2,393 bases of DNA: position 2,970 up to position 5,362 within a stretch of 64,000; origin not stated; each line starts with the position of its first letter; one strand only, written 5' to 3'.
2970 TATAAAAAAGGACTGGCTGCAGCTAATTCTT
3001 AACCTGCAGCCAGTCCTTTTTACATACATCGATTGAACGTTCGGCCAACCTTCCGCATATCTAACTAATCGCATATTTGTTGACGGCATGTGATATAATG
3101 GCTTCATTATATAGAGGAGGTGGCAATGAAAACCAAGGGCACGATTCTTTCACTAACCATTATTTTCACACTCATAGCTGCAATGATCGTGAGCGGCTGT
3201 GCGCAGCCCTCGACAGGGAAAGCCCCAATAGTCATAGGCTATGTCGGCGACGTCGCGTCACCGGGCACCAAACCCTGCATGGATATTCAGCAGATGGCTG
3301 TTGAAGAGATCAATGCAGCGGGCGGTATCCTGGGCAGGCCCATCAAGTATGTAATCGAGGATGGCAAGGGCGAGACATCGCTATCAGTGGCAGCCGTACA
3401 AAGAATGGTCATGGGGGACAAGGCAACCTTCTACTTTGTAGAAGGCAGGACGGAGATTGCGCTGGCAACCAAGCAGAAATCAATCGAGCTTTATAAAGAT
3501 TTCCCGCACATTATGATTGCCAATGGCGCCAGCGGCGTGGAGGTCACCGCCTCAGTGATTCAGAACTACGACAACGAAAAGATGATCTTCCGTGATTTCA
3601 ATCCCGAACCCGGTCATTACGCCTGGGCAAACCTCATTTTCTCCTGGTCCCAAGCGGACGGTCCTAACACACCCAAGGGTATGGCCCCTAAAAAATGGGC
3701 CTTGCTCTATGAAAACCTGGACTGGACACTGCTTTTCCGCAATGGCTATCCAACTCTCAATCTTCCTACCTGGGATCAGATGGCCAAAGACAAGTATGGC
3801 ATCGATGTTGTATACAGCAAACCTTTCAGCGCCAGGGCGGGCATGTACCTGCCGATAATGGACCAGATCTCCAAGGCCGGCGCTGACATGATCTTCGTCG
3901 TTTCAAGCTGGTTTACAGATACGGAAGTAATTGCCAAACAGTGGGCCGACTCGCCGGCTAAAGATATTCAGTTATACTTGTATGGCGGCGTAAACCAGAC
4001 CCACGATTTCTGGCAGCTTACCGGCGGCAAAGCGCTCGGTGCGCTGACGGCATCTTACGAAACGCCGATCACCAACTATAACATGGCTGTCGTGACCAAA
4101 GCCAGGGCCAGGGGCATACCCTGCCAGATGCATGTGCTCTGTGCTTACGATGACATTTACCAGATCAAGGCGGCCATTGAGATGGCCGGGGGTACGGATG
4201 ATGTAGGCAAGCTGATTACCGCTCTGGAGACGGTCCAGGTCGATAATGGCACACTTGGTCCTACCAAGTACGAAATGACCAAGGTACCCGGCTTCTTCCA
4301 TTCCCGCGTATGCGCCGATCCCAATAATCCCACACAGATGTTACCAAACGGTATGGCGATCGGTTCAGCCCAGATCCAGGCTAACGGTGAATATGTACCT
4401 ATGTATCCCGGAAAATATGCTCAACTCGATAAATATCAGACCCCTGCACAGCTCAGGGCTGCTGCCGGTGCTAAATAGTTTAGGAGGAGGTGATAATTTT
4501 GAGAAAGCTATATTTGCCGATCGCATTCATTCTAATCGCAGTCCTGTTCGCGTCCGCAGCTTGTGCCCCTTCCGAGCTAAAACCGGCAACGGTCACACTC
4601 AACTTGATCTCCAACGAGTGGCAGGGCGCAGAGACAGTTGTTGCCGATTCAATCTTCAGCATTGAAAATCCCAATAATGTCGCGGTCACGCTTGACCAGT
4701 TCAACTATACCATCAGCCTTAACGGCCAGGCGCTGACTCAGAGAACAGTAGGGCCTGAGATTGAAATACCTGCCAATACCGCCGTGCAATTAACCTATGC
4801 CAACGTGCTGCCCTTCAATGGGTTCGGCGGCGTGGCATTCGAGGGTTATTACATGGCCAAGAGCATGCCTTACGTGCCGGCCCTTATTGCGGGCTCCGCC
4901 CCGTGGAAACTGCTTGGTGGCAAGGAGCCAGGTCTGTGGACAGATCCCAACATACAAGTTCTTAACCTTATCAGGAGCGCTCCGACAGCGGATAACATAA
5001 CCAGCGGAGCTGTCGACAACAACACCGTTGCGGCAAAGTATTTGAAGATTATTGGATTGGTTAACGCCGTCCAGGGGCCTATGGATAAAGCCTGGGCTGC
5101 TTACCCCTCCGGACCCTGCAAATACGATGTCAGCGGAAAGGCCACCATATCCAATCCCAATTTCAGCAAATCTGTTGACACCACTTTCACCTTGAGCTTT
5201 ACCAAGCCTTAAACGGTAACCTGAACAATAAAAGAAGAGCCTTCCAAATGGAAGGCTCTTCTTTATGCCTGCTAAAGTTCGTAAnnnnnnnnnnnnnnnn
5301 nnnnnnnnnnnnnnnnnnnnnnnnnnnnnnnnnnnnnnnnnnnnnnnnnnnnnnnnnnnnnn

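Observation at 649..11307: Uptake-plus-CoA-activation locus: AbfD-like Fe-S dehydratase, SDR, LivK-type SBP, LEA_2 lipoprotein, convergent LivHMGF ABC transporter co-transcribed with two tandem family-III CoA-transferases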

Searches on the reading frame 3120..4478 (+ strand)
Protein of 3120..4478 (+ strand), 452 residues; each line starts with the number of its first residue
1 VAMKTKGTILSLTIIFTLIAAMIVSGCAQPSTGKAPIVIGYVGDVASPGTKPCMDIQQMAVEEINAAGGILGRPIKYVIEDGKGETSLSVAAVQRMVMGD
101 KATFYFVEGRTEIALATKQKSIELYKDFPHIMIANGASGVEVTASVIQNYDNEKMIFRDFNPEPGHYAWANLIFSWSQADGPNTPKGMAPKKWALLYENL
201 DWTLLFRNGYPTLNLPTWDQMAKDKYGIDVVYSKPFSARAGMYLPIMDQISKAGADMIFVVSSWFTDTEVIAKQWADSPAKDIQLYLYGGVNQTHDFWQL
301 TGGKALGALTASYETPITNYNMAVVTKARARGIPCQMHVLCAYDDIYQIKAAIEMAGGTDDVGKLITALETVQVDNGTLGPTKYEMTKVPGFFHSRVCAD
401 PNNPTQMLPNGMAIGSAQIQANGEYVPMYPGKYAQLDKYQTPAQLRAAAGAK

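Call 3: search_protein_families(library=pfam, proteins=[window:3120-4478:+])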
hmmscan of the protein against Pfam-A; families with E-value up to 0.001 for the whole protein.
window:3120-4478:+ (452 aa): 2 families
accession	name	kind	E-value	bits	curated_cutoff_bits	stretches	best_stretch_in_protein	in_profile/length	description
PF13458.12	Peripla_BP_6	-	3.9e-23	83.1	31.7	1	37-384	2-322/343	Periplasmic binding protein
PF13433.12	Peripla_BP_5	-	1.2e-06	28.3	27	1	51-103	18-70/363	Periplasmic binding protein domain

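Call 5: search_protein_families(library=ncbifam, proteins=[window:3120-4478:+], max_evalue=0.00001)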
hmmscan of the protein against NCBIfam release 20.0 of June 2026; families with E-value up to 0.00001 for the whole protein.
window:3120-4478:+ (452 aa): 2 families
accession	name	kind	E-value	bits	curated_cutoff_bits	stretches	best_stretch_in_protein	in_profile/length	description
NF011933.0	PRK15404.1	subfamily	6.3e-09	35.4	477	1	14-146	8-134/370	high-affinity branched-chain amino acid ABC transporter substrate-binding protein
TIGR03407.1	urea_ABC_UrtA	exception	1.2e-08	34.2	492.75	1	54-106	21-73/361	urea ABC transporter substrate-binding protein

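Call 23: search_solved_structures(query=window:3120-4478:+, max_evalue=0.01, show_alignments=1)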
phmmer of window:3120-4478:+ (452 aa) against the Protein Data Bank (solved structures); distinct sequences matched with E-value up to 0.01: 12.
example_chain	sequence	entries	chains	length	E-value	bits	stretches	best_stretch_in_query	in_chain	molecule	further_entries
4n0q_A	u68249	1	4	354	4.3e-11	45.3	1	225-384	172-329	Leu/Ile/Val-binding protein homolog 3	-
3h5l_A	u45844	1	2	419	4.4e-06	28.8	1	32-104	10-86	putative Branched-chain amino acid ABC transporter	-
8tg1_A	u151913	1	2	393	0.00012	24.1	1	52-106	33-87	Extracellular ligand-binding receptor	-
4gnr_A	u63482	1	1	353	0.00019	23.4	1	42-104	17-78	ABC transporter substrate-binding protein-branched chain amino acid transport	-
3i45_A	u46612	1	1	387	0.00034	22.6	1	50-97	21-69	Twin-arginine translocation pathway signal protein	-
4evs_A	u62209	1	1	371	0.00065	21.7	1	242-374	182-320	PUTATIVE ABC TRANSPORTER SUBUNIT, SUBSTRATE-BINDING COMPONENT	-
3ipc_A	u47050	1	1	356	0.0014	20.6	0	58-104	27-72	ABC transporter, substrate binding protein (Amino acid)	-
3ip5_A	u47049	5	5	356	0.0017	20.3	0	58-100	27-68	ABC transporter, substrate binding protein (Amino acid)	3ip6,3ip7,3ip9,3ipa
7s6e_A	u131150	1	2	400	0.0041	19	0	51-106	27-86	Urea ABC transporter, periplasmic urea-binding protein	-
8hic_A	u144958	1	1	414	0.0044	18.9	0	51-101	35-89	Putative urea ABC transporter, substrate binding protein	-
4f06_A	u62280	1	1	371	0.0063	18.4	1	242-371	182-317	Extracellular ligand-binding receptor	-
1z15_A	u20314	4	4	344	0.0093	17.9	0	37-148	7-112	Leu/Ile/Val-binding protein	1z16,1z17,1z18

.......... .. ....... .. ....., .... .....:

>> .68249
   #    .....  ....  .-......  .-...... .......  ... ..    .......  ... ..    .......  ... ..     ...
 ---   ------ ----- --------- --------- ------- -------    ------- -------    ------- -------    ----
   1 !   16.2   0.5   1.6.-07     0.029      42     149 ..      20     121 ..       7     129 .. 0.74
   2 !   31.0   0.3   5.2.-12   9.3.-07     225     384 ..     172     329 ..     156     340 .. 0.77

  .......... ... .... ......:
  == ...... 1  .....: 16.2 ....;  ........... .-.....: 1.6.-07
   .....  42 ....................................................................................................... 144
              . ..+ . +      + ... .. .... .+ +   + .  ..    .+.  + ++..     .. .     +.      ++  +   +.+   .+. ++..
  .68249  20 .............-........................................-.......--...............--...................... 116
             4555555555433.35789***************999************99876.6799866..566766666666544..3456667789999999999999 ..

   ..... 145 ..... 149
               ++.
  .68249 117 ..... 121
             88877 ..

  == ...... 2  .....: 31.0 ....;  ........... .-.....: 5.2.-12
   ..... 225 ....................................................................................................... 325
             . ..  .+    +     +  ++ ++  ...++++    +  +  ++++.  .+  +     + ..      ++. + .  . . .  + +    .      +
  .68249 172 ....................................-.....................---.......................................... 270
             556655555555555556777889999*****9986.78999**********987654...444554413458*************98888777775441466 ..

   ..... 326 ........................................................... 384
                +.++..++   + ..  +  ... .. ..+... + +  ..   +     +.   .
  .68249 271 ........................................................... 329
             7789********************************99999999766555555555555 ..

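Call 67: find_homologous_proteins(query=window:3126-4478:+, max_evalue=1e-10)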
Query window:3126-4478:+ (450 aa): 432 proteins with E <= 1e-10 among 8000 candidates; the best 120 are listed.
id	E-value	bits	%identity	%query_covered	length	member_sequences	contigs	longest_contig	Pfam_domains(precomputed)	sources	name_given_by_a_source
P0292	1.2e-293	991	95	100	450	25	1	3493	PF13433.13,PF13458.13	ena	-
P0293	4.1e-240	815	79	98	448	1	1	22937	PF13433.13,PF13458.13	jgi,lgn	jgi:branched-chain amino acid transport system substrate-binding protein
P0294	3.4e-239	812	78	99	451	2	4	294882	PF13433.13,PF13458.13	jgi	-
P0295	6.6e-232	788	76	99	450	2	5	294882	PF13433.13,PF13458.13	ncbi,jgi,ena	-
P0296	2.7e-230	783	75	99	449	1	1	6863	PF13433.13,PF13458.13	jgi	jgi:hypothetical protein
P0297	6.5e-228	775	76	100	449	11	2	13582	PF01094.35,PF13433.13,PF13458.13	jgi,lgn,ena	jgi:ABC-type branched-subunit amino acid transport system substrate-binding protein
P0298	1.7e-227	773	75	100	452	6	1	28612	PF13433.13,PF13458.13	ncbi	-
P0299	7.4e-226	768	75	99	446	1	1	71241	PF01094.35,PF13433.13,PF13458.13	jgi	jgi:ABC-type branched-subunit amino acid transport system substrate-binding protein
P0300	8.3e-224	761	73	100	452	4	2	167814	PF13433.13,PF13458.13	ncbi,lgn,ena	-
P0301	1.5e-223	760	74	98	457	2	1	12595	PF13433.13,PF13458.13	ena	-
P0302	1.4e-222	757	75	100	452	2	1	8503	PF13433.13,PF13458.13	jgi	jgi:ABC-type branched-subunit amino acid transport system substrate-binding protein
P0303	1.5e-218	744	72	98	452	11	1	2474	PF01094.35,PF13433.13,PF13458.13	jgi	jgi:ABC-type branched-subunit amino acid transport system substrate-binding protein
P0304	2.4e-217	740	72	100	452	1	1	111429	PF13433.13,PF13458.13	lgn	-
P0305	4.1e-217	739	73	99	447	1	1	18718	PF01094.35,PF13433.13,PF13458.13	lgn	-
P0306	6.2e-217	739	71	100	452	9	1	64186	PF13433.13,PF13458.13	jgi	jgi:branched-chain amino acid transport system substrate-binding protein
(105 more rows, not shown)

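Call 80: predict_structure(alignment_id=A3)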
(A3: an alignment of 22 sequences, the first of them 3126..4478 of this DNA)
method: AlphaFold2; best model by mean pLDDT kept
length: 450 residues; sequences in the alignment: 22
mean_pLDDT: 90.9   pTM: 0.87
mean pLDDT of the five models: 90.9, 90.5, 89.8, 89.8, 86.2
residues with pLDDT >= 90: 348; 70-90: 71; 50-70: 20; < 50: 11
segments of 3 or more residues with pLDDT < 50: 24-31
pLDDT, mean of each block of 10 residues (from residue 1): 57 67 44 89 91 98 98 97 95 97 93 97 98 87 96 93 92 90 90 92 92 95 97 82 95 96 88 97 93 93 96 94 96 93 97 97 97 91 92 91 87 94 94 95 84
secondary structure, 60 per line:
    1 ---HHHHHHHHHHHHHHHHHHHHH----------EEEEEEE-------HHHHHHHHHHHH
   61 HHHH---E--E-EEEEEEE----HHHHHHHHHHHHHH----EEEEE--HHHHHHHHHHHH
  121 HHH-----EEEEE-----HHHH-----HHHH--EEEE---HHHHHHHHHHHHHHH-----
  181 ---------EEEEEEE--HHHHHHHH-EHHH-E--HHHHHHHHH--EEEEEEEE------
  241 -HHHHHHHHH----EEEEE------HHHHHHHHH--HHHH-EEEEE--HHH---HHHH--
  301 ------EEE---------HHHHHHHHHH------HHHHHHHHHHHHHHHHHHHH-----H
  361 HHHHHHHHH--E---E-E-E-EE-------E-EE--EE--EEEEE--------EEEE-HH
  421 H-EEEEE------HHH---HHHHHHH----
elements in order: H4-24 E35-41 H49-64 E73-79 H84-97 E102-106 H109-123 E129-133 H139-142 H148-151 E154-157 H161-175 E190-196 H199-206 H216-224 E227-234 H242-250 E255-259 H266-274 H277-280 E282-286 H295-298 E307-309 H319-328 H335-354 H360-369 E401-405 E414-417 E423-427 H440-446

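Call 82: fold_search(model_id=the predicted structure, library=pdb)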
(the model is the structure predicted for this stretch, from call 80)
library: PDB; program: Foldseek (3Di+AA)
matches with E <= 10: 1707; with E <= 0.001: 627
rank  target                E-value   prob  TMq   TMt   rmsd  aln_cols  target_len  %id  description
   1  4n0q_B                6.2e-20  1.00  0.61  0.77   4.5       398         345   18  Crystal Structure of an ABC transporter, substrate-binding protein from Brucella melitensis 16M in complex with L-Leuc (released 2013-11-06)
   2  3h5l_A                2.5e-19  1.00  0.68  0.76   4.6       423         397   20  Crystal structure of a putative branched-chain amino acid ABC transporter from Silicibacter pomeroyi (released 2009-05-05)
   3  4n0q_A                5.9e-19  1.00  0.60  0.76   4.6       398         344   18  Crystal Structure of an ABC transporter, substrate-binding protein from Brucella melitensis 16M in complex with L-Leuc (released 2013-11-06)
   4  3h5l_B                1.0e-18  1.00  0.69  0.76   4.4       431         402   20  Crystal structure of a putative branched-chain amino acid ABC transporter from Silicibacter pomeroyi (released 2009-05-05)
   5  8tg1_B                2.1e-18  1.00  0.59  0.69   4.9       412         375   17  Caldicellulosiruptor saccharolyticus periplasmic urea-binding protein (released 2024-06-19)
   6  8tg1_A                2.2e-18  1.00  0.59  0.70   4.9       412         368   17  Caldicellulosiruptor saccharolyticus periplasmic urea-binding protein (released 2024-06-19)
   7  1z15                  4.9e-18  1.00  0.51  0.63   6.2       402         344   18  Crystal structure analysis of periplasmic Leu/Ile/Val-binding protein in superopen form (released 2005-10-04)
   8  3ipc                  5.5e-18  1.00  0.61  0.77   4.4       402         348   17  Structure of ATU2422-GABA F77A mutant receptor in complex with leucine (released 2010-07-14)
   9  3ip5                  5.8e-18  1.00  0.61  0.76   4.7       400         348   16  Structure of Atu2422-GABA receptor in complex with alanine (released 2010-07-14)
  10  7s6f                  1.5e-17  1.00  0.58  0.65   6.6       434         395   17  Crystal structure of UrtA1 from Synechococcus WH8102 in complex with urea and calcium (released 2021-10-20)
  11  4evs                  3.3e-17  1.00  0.61  0.73   4.4       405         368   18  Crystal structure of ABC transporter from R. palustris - solute binding protein (RPA0985) in complex with 4-hydroxybenzo (released 2012-05-23)
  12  7s6e_A                3.3e-17  1.00  0.60  0.67   6.2       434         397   17  Crystal structure of UrtA from Synechococcus CC9311 in complex with urea and calcium (released 2021-10-13)
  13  7s6e_B                4.6e-17  1.00  0.60  0.67   6.1       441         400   16  Crystal structure of UrtA from Synechococcus CC9311 in complex with urea and calcium (released 2021-10-13)
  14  8hic                  5.2e-17  1.00  0.58  0.65   5.1       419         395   18  Crystal structure of UrtA from Prochlorococcus marinus str. MIT 9313 in complex with urea and calcium (released 2023-11-22)
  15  3hut                  7.2e-17  1.00  0.58  0.72   5.1       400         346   14  Crystal structure of a putative branched-chain amino acid ABC transporter from Rhodospirillum rubrum (released 2009-06-30)
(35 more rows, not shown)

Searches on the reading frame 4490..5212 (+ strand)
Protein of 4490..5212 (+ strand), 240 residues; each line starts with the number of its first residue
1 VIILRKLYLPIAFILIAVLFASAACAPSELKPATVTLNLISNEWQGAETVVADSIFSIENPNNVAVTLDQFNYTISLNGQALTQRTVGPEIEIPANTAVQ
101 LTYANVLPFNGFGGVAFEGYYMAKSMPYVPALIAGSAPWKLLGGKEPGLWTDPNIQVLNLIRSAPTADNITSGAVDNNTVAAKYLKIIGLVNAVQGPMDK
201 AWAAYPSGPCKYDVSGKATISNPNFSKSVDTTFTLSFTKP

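Call 3: search_protein_families(library=pfam, proteins=[window:4490-5212:+])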
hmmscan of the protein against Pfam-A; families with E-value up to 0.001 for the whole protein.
window:4490-5212:+ (240 aa): 1 family
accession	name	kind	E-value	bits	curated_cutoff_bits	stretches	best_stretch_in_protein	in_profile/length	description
PF03168.19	LEA_2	-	4.1e-07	30.8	25.4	1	56-101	2-47/98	Late embryogenesis abundant protein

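Call 5: search_protein_families(library=ncbifam, proteins=[window:4490-5212:+], max_evalue=0.00001)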
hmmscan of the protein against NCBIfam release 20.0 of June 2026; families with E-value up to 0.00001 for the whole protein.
window:4490-5212:+ (240 aa): 0 families
